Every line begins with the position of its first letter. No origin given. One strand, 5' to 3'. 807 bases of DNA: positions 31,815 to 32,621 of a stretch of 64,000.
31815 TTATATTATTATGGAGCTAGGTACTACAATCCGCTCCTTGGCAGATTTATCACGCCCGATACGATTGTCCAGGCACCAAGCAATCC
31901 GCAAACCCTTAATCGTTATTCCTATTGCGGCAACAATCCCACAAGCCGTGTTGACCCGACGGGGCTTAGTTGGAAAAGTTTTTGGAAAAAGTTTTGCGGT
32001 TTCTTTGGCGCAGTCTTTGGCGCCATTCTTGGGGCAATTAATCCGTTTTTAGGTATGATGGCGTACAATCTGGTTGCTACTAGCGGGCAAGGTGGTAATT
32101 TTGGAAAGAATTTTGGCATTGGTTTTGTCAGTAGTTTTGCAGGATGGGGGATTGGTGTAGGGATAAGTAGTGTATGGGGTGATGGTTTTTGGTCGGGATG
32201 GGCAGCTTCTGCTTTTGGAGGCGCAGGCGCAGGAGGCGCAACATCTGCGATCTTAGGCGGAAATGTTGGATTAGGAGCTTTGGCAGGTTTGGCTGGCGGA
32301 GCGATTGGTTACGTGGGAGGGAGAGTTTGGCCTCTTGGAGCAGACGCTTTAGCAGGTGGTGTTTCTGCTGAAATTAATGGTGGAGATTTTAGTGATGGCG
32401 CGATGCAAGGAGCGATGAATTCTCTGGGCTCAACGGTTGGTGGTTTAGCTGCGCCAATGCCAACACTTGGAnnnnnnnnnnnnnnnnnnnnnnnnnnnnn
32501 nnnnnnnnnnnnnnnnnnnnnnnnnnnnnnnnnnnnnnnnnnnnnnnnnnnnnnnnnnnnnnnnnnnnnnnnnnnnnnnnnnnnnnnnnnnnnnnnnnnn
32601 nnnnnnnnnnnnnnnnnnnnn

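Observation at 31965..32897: Rhs C-terminal toxin = glycine-zipper hydrophobic segment + YiiX/YaeF-like (C92) permuted papain-fold domain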

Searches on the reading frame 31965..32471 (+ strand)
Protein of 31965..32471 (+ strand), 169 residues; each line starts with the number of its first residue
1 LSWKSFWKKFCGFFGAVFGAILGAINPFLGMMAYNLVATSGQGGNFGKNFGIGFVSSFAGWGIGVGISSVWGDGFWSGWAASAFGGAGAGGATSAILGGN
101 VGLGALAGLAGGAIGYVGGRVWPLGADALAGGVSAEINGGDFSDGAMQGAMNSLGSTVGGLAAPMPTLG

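Call 49: find_homologous_proteins(query=A6, max_evalue=0.001)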
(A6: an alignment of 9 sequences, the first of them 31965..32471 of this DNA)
Query A6 (9 sequences) (169 aa, profile of the alignment): 5 proteins with E <= 0.001 among 8000 candidates.
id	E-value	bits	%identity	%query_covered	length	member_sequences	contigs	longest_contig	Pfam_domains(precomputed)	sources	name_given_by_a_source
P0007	3.8e-58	214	69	91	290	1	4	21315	-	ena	-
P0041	5.7e-27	113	61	41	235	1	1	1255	-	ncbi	ncbi:MAG: hypothetical protein COY78_06955, partial [Candidatus Omnitrophica bacterium CG_4_10_14_0_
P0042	5.6e-26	109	72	45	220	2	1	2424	-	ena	-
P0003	2.8e-19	88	57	33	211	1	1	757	-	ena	-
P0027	1.3e-16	79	44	36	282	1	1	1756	-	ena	-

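Call 51: search_protein_families(library=pfam, proteins=[window:31965-32471:+], max_evalue=10)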
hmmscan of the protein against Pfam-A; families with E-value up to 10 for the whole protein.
window:31965-32471:+ (169 aa): 1 family
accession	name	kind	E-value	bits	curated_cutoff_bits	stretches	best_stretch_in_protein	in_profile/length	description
PF04830.18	DUF637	-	0.29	11.3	26.6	1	126-147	145-166/168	Possible hemagglutinin (DUF637)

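Call 76: search_protein_families(library=pfam, alignment_id=A6, max_evalue=5)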
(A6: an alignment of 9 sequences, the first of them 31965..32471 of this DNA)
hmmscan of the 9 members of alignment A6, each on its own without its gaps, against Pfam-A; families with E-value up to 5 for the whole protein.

A. member 1, window:31965-32471:+ (169 aa): 1 family
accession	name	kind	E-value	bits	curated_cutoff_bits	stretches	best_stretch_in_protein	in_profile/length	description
PF04830.18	DUF637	-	0.29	11.3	26.6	1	126-147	145-166/168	Possible hemagglutinin (DUF637)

B. families by the number of members that match (of 9 scanned): 4 families
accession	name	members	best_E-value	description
PF17916.6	LID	2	0.25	LIM interaction domain (LID)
PF04830.18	DUF637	2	0.29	Possible hemagglutinin (DUF637)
PF20371.4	DUF6666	1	0.051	Family of unknown function (DUF6666)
PF07884.19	VKOR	1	0.43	Vitamin K epoxide reductase family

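Call 88: search_solved_structures(query=A6, max_evalue=10, show_alignments=2)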
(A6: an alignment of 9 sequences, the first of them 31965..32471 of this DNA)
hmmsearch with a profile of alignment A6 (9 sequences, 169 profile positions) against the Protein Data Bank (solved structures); distinct sequences matched with E-value up to 10: 1.
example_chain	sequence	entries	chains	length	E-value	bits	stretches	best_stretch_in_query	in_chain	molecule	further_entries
2qq6_A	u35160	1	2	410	2.2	11.4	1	85-152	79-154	Mandelate racemase/muconate lactonizing enzyme-like protein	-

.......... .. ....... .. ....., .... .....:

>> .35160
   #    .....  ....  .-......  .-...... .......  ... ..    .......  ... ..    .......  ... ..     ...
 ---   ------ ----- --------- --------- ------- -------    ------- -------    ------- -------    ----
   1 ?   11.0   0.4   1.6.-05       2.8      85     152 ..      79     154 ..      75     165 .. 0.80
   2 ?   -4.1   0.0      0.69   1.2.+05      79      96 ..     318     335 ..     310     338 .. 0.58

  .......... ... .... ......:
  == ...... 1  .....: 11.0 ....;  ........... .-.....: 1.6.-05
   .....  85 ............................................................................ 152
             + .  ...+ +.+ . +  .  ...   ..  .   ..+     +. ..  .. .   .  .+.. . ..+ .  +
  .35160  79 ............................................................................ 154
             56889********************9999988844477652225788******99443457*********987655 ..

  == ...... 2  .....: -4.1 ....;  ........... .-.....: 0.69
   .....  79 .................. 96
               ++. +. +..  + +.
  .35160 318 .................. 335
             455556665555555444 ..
